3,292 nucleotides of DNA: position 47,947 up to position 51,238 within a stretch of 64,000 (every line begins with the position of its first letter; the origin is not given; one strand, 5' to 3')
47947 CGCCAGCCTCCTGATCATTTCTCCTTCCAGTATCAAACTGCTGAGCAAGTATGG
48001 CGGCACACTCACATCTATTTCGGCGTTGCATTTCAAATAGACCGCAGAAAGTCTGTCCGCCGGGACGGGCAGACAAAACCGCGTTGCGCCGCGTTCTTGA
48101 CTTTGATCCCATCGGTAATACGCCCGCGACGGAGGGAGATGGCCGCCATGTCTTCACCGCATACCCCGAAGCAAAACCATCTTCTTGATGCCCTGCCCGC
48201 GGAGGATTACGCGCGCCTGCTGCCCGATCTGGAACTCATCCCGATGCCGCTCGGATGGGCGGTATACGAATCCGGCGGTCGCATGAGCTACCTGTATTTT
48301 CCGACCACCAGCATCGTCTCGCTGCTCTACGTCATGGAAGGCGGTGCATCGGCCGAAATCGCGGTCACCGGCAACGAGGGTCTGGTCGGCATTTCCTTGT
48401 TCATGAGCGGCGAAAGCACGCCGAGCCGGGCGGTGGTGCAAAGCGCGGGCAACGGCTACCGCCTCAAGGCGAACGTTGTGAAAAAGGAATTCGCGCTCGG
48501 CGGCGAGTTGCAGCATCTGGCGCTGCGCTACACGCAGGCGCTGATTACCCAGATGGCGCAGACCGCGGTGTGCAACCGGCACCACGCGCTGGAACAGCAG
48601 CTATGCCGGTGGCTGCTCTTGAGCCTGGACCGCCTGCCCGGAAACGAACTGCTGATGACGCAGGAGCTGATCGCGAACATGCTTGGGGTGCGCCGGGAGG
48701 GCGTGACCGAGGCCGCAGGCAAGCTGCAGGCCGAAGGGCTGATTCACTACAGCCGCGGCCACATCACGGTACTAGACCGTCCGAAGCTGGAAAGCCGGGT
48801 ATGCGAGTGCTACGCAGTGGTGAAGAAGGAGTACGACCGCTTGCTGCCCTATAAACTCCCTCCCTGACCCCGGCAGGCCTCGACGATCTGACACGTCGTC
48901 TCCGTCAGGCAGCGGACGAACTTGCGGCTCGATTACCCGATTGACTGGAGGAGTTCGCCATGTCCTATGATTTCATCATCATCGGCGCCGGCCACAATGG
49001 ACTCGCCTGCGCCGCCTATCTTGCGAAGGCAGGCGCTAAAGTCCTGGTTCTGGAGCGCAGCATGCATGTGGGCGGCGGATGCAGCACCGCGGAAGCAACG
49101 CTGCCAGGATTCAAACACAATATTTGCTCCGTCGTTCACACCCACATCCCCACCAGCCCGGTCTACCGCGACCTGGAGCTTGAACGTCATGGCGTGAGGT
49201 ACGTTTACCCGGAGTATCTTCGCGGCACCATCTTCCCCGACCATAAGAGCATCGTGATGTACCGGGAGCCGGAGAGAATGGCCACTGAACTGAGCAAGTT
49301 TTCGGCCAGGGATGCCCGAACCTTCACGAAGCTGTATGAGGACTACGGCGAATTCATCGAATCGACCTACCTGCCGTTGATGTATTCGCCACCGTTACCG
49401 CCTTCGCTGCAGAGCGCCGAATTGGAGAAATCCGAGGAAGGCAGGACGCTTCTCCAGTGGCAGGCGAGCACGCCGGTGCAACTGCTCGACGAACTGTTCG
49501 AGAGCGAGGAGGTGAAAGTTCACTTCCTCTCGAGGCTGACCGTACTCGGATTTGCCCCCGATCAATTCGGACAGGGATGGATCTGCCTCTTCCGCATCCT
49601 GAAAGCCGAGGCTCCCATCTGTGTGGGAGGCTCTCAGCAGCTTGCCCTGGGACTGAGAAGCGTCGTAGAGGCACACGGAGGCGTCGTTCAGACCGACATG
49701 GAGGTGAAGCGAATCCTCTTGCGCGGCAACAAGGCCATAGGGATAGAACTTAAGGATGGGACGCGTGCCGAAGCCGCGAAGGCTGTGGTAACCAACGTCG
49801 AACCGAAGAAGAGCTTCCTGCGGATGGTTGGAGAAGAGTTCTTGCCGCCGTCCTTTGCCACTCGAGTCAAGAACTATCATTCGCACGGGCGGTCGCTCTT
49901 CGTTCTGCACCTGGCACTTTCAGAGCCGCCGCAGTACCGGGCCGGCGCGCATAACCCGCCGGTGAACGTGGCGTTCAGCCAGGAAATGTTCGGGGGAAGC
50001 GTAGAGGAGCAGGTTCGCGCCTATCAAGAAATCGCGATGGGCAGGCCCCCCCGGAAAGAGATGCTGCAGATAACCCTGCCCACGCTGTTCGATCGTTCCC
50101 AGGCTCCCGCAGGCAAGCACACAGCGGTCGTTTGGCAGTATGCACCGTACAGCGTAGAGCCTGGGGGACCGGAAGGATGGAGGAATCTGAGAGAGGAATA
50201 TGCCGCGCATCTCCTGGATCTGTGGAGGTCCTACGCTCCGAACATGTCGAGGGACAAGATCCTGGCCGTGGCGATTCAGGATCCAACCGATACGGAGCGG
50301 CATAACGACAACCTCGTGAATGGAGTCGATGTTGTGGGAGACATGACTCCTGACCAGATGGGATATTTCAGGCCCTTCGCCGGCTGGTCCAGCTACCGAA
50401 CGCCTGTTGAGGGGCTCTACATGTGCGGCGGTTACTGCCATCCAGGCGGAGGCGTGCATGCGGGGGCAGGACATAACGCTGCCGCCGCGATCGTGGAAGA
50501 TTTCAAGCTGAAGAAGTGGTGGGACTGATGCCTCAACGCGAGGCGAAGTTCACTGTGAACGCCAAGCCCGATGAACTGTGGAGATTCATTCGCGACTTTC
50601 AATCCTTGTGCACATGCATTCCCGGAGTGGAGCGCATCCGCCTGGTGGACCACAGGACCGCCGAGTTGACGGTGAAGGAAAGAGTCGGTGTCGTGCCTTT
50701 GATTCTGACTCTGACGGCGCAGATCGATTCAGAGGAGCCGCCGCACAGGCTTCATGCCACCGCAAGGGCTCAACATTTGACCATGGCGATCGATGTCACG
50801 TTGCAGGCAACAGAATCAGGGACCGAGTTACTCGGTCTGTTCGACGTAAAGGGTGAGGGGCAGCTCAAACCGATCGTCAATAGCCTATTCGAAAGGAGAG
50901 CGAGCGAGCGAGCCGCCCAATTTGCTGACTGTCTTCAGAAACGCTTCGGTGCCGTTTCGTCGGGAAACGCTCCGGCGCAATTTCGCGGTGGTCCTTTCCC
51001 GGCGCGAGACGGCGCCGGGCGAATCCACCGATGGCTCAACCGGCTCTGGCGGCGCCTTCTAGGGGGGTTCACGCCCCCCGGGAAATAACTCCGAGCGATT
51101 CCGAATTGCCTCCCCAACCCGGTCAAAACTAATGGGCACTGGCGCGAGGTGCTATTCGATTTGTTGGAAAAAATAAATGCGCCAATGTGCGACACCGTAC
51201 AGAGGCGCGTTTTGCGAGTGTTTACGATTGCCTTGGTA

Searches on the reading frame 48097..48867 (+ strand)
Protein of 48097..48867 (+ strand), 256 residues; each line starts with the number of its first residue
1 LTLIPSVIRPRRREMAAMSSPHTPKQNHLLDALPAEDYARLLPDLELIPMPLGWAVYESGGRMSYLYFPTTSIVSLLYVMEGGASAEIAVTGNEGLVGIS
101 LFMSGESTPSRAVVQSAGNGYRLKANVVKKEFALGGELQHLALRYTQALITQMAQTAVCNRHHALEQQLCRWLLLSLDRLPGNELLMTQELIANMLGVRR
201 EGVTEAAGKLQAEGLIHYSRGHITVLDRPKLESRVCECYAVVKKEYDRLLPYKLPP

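Call 66: search_protein_families(library=pfam, proteins=[window:48097-48867:+], max_evalue=0.001)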
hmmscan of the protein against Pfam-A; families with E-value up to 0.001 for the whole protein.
window:48097-48867:+ (256 aa): 1 family
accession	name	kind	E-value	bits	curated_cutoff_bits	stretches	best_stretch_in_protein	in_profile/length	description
PF13545.12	HTH_Crp_2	-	8.9e-16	58.1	27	1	167-233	1-69/70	Crp-like helix-turn-helix domain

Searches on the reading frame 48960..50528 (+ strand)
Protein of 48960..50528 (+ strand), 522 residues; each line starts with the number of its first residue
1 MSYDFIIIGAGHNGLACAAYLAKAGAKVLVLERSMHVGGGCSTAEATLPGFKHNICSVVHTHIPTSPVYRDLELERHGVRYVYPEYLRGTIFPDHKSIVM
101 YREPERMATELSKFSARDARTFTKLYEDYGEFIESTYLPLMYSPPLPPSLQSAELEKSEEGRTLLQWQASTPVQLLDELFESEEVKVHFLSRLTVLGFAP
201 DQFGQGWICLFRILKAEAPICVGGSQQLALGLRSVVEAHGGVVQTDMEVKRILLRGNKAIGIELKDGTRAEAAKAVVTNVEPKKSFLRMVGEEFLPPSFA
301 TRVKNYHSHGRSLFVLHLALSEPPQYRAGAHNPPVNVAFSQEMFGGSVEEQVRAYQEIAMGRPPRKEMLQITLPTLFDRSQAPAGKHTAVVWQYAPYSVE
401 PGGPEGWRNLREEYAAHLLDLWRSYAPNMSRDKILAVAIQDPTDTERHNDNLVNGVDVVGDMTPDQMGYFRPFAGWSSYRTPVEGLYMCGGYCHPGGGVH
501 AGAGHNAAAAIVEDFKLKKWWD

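Call 66: search_protein_families(library=pfam, proteins=[window:48960-50528:+], max_evalue=0.001)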
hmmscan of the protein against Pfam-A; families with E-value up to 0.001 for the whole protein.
window:48960-50528:+ (522 aa): 10 families
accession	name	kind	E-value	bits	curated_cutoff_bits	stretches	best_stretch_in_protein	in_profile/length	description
PF01266.30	DAO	-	2.3e-14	54.2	27.9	1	4-294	1-217/353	FAD dependent oxidoreductase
PF01593.30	Amino_oxidase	-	6.6e-13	49.2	19.8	1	14-511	3-442/443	Flavin containing amine oxidoreductase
PF13450.12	NAD_binding_8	-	2.9e-12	47.1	21.9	1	7-57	1-49/68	NAD(P)-binding Rossmann-like domain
PF01946.23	Thi4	-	1.8e-08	34.3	26.2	1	3-41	18-57/235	Thi4 family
PF07992.20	Pyr_redox_2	-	2.2e-06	27.8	26.1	1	3-47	1-46/291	Pyridine nucleotide-disulphide oxidoreductase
PF12831.13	FAD_oxidored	-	3e-06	27.2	27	1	4-44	1-41/416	FAD dependent oxidoreductase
PF03486.20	HI0933_like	-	2.2e-05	24.5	50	1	4-38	2-36/244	HI0933-like protein Rossmann domain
PF00890.30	FAD_binding_2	-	4.2e-05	23.4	20.4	1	4-45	1-42/414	FAD binding domain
PF00070.33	Pyr_redox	-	0.00067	20.6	22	0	6-37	3-34/82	Pyridine nucleotide-disulphide oxidoreductase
PF01494.25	FAD_binding_3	-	0.00071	19.3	22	0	4-34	3-33/349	FAD binding domain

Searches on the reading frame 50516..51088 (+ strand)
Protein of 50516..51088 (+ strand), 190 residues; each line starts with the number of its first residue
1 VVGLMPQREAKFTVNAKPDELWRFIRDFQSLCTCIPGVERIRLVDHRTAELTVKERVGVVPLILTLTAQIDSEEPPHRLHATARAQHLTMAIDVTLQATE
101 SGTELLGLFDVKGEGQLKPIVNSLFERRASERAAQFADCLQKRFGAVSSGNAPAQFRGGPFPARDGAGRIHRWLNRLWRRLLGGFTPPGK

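Call 66: search_protein_families(library=pfam, proteins=[window:50516-51088:+], max_evalue=0.001)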
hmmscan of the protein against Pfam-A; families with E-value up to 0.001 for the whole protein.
window:50516-51088:+ (190 aa): 3 families
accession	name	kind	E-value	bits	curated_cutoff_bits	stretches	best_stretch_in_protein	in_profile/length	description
PF06240.19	COXG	-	9.5e-13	48.5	22.2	1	11-143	2-138/140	Carbon monoxide dehydrogenase subunit G (CoxG)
PF10604.15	Polyketide_cyc2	-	4.6e-08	33.9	27.4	1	9-129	5-130/142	Polyketide cyclase / dehydrase and lipid transport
PF03364.25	Polyketide_cyc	-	7.6e-06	26.6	23.4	1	14-77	1-63/126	Polyketide cyclase / dehydrase and lipid transport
